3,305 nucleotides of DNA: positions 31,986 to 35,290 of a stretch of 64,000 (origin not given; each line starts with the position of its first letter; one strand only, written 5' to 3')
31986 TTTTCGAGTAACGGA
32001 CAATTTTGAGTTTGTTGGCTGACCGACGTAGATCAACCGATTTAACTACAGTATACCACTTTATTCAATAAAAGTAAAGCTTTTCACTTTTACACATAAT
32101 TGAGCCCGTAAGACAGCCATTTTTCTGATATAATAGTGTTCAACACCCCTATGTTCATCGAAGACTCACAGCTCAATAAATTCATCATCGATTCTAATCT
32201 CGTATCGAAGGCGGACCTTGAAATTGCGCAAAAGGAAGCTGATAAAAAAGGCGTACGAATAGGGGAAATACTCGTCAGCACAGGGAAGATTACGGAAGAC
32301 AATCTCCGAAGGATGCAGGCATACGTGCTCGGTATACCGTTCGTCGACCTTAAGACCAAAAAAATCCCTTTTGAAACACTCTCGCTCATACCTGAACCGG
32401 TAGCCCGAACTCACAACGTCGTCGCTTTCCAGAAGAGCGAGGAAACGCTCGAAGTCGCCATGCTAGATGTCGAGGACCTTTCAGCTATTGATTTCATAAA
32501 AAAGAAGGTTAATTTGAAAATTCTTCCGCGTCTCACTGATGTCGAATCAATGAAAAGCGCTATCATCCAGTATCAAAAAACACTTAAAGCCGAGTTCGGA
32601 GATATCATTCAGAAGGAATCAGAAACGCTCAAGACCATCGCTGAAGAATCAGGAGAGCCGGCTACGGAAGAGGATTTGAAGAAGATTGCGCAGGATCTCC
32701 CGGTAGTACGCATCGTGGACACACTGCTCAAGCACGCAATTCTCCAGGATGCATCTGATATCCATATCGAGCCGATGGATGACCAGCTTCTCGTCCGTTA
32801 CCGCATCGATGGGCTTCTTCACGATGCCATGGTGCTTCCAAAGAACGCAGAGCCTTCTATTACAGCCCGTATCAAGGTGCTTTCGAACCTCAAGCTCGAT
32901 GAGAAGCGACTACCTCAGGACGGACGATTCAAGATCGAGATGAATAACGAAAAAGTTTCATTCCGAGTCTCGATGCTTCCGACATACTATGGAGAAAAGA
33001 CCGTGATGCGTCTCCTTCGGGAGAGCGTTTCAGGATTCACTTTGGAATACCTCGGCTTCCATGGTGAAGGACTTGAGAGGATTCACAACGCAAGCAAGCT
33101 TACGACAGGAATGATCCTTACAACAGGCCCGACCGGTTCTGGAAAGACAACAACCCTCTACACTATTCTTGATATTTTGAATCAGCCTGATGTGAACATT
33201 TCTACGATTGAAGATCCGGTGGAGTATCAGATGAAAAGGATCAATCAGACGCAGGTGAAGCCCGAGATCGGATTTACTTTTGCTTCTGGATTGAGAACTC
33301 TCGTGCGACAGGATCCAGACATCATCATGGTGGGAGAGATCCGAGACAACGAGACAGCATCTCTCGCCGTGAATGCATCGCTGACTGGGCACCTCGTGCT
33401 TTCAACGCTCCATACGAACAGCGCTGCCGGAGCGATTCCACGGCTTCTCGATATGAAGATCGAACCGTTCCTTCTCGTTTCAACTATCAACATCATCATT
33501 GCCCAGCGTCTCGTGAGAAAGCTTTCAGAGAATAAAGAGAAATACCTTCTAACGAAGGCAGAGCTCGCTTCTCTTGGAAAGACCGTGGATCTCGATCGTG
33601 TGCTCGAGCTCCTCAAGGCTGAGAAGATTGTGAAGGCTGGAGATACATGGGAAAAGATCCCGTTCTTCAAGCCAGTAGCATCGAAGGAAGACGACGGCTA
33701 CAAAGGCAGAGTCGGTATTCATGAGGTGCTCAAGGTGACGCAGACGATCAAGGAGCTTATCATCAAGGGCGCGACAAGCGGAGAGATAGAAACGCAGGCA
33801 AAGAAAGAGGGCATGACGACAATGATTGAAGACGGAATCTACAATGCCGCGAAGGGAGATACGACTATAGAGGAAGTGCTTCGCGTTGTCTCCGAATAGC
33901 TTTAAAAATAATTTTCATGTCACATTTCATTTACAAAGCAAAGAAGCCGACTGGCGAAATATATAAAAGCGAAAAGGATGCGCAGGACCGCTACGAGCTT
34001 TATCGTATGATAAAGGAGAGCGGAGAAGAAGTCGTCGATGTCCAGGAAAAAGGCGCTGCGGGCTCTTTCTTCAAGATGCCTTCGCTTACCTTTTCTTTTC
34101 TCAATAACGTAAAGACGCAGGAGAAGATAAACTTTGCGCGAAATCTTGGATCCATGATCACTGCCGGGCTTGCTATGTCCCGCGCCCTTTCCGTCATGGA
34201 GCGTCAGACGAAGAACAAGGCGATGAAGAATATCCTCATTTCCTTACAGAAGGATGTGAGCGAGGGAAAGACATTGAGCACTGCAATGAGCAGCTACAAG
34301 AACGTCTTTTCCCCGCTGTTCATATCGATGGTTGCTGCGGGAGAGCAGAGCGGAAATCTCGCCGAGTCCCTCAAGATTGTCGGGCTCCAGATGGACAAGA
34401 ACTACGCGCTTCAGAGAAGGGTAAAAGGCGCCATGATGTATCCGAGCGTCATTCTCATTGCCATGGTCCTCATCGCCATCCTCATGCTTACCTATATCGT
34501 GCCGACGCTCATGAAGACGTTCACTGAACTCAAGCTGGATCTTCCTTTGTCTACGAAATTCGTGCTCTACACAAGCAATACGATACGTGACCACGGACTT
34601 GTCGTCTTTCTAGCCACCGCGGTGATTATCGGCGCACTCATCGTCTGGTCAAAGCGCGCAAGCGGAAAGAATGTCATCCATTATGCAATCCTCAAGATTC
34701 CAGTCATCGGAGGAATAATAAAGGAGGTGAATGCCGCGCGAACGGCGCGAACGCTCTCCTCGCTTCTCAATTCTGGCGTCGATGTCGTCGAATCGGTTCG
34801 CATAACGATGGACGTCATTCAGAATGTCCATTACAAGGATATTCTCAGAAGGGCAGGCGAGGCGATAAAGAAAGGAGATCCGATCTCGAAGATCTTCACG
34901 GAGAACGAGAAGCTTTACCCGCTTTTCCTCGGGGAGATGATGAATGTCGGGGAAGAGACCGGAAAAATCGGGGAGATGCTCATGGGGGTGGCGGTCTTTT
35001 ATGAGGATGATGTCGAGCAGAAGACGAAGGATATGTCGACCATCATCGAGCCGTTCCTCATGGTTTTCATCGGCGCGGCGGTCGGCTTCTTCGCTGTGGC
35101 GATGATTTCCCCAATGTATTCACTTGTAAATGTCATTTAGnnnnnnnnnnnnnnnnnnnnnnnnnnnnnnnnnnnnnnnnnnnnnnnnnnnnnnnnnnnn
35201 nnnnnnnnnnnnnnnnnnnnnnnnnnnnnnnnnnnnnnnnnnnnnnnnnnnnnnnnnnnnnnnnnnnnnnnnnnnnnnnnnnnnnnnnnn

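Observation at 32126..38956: Minimal type IV pilus-like operon with three atypical pilin-like proteins, including a 592-aa 'giant pilin'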

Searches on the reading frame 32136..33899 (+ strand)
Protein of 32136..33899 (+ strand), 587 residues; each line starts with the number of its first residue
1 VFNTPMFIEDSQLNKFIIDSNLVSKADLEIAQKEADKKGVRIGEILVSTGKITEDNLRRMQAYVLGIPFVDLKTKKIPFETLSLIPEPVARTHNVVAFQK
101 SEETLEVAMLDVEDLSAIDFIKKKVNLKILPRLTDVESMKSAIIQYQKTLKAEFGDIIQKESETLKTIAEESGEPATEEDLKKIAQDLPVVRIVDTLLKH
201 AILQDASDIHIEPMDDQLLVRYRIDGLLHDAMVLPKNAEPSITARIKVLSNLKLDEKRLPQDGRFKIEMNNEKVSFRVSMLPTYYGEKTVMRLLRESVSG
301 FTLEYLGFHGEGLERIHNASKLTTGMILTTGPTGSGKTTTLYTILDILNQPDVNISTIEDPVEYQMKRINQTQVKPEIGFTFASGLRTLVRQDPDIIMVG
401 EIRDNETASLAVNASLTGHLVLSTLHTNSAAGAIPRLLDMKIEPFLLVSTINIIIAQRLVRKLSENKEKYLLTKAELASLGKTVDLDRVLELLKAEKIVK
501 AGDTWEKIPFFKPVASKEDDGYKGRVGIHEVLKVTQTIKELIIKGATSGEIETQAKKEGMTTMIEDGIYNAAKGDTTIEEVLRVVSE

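Call 3: search_protein_families(library=pfam, proteins=[window:32136-33899:+], max_evalue=0.1)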
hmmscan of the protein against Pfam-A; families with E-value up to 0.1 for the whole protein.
window:32136-33899:+ (587 aa): 10 families
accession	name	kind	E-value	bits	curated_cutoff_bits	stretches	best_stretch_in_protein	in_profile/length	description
PF00437.27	T2SSE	-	2.3e-120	402.1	24.9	1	186-583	4-370/370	Type II/IV secretion system protein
PF05157.20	MshEN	-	3e-13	50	23.1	1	65-151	1-88/90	MshEN domain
PF13401.12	AAA_22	-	0.0017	19.1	27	1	323-367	4-48/130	AAA domain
PF00485.24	PRK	-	0.0046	17.2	22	1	327-370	2-45/196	Phosphoribulokinase / Uridine kinase family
PF13245.12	AAA_19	-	0.0076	16.9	25.1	1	321-352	8-39/134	AAA domain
PF12775.13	AAA_7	-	0.0087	16.1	25.8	0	327-358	36-67/181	P-loop containing dynein motor region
PF25199.1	nSTAND_NTPase5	-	0.015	15.5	34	1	316-361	32-79/145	Novel STAND NTPase 5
PF13555.12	AAA_29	-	0.036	14.3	27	1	323-348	21-46/61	P-loop containing region of AAA domain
PF00005.33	ABC_tran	-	0.038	15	25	0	330-382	17-65/137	ABC transporter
PF03029.23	ATP_bind_1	-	0.095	12.9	27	0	330-357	2-29/240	Conserved hypothetical ATP binding protein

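Call 4: search_protein_families(library=ncbifam, proteins=[window:32136-33899:+], max_evalue=0.1)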
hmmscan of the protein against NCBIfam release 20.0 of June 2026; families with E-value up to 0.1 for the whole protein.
window:32136-33899:+ (587 aa): 28 families (the best 25 are shown)
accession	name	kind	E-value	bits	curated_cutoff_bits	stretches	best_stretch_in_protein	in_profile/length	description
TIGR02538.1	type_IV_pilB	equivalog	1.5e-156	522.3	675.65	1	13-586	2-563/564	type IV-A pilus assembly ATPase PilB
TIGR02533.1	type_II_gspE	equivalog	3.5e-154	514.1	630.25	1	85-584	4-485/486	type II secretion system ATPase GspE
NF007755.0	PRK10436.1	equivalog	7e-126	420.6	617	1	89-585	13-459/465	type II secretion system protein GspE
NF053534.1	T4PilAsmATPsTfpB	equivalog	1.1e-120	403.7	850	1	85-585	97-582/584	type IV pilus assembly ATPase TfpB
NF041000.1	ATPase_ComGA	equivalog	5e-75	251.9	300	1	196-461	2-266/267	competence type IV pilus ATPase ComGA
TIGR01420.1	pilT_fam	subfamily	2e-51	175.3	319.1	1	195-466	3-274/343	PilT/PilU family type 4a pilus ATPase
TIGR02525.1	plasmid_TraJ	equivalog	4.5e-27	95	368.3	1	319-462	144-300/372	plasmid transfer ATPase TraJ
TIGR02524.1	dot_icm_DotB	equivalog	2e-21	76.6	463.3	1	319-465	129-290/358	Dot/Icm type IV secretion system ATPase DotB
NF058587.1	archaellum_moto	equivalog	2.2e-17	63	550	1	327-464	278-420/527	archaellum flagellar ATPase motor FlaI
TIGR02782.1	TrbB_P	equivalog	2.1e-14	53.5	304.55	1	326-440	138-255/303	P-type conjugative transfer ATPase TrbB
NF010469.0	PRK13894.1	subfamily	3.7e-13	49.5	508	1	326-438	151-265/320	conjugal transfer ATPase TrbB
TIGR02788.1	VirB11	equivalog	6.8e-12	45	249.95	1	327-441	147-266/308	P-type DNA transfer ATPase VirB11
NF010407.0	PRK13833.1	subfamily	7.6e-11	42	499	1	327-441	147-263/323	conjugal transfer protein TrbB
TIGR03819.1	heli_sec_ATPase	hypoth_equivalog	9.6e-11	41.4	373.15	1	205-436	63-296/340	TadA family conjugal transfer-associated ATPase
NF053672.1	bindosome_BasE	exception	2.2e-09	36.6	1000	1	328-440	274-391/512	bindosome assembly system ATPase subunit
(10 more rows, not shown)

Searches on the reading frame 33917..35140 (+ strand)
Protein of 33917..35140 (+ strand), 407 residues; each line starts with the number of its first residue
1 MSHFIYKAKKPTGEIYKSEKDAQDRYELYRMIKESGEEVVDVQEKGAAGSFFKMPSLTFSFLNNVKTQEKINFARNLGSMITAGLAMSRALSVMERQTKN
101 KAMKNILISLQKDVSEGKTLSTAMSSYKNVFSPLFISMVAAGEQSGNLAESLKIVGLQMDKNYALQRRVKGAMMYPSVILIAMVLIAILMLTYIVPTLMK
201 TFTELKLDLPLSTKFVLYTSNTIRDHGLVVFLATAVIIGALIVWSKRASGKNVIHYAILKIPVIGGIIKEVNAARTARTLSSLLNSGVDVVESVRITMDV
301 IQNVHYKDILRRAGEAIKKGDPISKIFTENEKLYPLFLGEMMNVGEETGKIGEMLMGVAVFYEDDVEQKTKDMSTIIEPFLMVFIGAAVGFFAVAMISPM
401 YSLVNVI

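Call 3: search_protein_families(library=pfam, proteins=[window:33917-35140:+], max_evalue=0.1)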
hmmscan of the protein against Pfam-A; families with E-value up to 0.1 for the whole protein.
window:33917-35140:+ (407 aa): 4 families
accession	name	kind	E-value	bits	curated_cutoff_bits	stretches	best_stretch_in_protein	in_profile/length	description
PF00482.28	T2SSF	-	8e-53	178.1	25.2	2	73-196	1-125/125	Type II secretion system (T2SS), protein F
PF25505.1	ARM_CPL3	-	0.037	14.4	26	0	272-322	41-91/122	CPL3 ARM repeat domain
PF13198.11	DUF4014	-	0.038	14.8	23.2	0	159-193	5-38/72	Protein of unknown function (DUF4014)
PF22260.1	Permu_RdRp_thumb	-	0.09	13.4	27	0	67-122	21-76/103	Permutotetravirus RNA-dependent RNA polymerase thumb domain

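Call 4: search_protein_families(library=ncbifam, proteins=[window:33917-35140:+], max_evalue=0.1)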
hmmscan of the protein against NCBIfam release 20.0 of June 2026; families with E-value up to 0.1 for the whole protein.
window:33917-35140:+ (407 aa): 6 families
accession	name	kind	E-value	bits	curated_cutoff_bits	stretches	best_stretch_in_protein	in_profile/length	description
TIGR02120.1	GspF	equivalog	2.4e-86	290.5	424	1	4-407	1-401/401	type II secretion system inner membrane protein GspF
NF052607.1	T4PiliAsmPilCThrm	equivalog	1.3e-78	264.9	700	1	1-405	1-402/406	type IV pilus assembly protein PilC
NF052606.1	T4PiliAsmPilCMyx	equivalog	1.1e-71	241.8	700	1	3-406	21-417/419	type IV pilus assembly protein PilC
NF007861.0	PRK10573.1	equivalog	2.6e-65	221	401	1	63-407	54-398/401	protein transport protein HofC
NF047826.1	T3SSXpsF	equivalog_domain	2.6e-60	204.3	650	1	1-407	1-404/405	type II secretion system protein XpsF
NF041012.2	T4P_ComGB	equivalog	1.7e-43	149.3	240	1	69-405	2-332/332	competence type IV pilus assembly protein ComGB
